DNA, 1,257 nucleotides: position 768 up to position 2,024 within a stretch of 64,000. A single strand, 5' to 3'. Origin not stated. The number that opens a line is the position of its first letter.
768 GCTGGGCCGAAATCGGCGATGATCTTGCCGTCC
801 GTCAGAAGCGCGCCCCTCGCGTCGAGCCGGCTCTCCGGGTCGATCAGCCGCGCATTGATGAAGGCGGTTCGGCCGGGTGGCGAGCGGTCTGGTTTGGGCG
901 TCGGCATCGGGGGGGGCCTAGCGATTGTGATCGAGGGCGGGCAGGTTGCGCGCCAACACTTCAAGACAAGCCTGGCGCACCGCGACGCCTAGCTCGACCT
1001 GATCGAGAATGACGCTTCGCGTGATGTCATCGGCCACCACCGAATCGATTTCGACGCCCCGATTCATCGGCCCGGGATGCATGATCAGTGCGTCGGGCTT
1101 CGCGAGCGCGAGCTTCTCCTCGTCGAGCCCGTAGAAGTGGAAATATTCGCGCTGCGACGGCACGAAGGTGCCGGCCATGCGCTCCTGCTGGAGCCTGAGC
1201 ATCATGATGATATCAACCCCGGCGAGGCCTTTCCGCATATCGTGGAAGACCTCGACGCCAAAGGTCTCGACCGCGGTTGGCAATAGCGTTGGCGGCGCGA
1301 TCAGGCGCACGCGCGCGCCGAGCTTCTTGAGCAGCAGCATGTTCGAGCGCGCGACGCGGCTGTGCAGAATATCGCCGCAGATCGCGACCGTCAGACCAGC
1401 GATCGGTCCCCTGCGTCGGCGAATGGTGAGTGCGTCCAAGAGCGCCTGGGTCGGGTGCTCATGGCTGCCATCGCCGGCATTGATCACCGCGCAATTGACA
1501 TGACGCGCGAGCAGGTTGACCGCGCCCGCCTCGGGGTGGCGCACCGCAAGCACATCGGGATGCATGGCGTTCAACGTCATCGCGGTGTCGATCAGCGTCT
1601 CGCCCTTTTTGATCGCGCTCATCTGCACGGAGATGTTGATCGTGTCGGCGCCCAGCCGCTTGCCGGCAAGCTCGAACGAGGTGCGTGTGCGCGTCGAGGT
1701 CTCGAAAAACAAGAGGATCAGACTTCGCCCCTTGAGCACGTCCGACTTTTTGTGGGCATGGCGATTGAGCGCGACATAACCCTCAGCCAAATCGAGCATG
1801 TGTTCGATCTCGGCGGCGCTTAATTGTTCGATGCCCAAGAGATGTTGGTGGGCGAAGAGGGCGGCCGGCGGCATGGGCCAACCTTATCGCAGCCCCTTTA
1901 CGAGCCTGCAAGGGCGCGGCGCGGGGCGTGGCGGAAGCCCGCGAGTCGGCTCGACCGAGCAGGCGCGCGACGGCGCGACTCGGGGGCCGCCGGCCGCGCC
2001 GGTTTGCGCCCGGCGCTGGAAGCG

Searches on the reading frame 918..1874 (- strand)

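Call 76: search_protein_families(library=pfam, proteins=[window:918-1874:-], max_evalue=0.0001)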
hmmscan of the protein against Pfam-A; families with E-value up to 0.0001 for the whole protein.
window:918-1874:- (318 aa): 2 families
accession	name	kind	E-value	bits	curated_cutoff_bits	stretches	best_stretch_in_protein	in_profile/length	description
PF02729.26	OTCace_N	-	5.1e-46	156.9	29.9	1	10-152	1-147/148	Aspartate/ornithine carbamoyltransferase, carbamoyl-P binding domain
PF00185.30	OTCace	-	1.1e-21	77.9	29.4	1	160-306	2-156/157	Aspartate/ornithine carbamoyltransferase, Asp/Orn binding domain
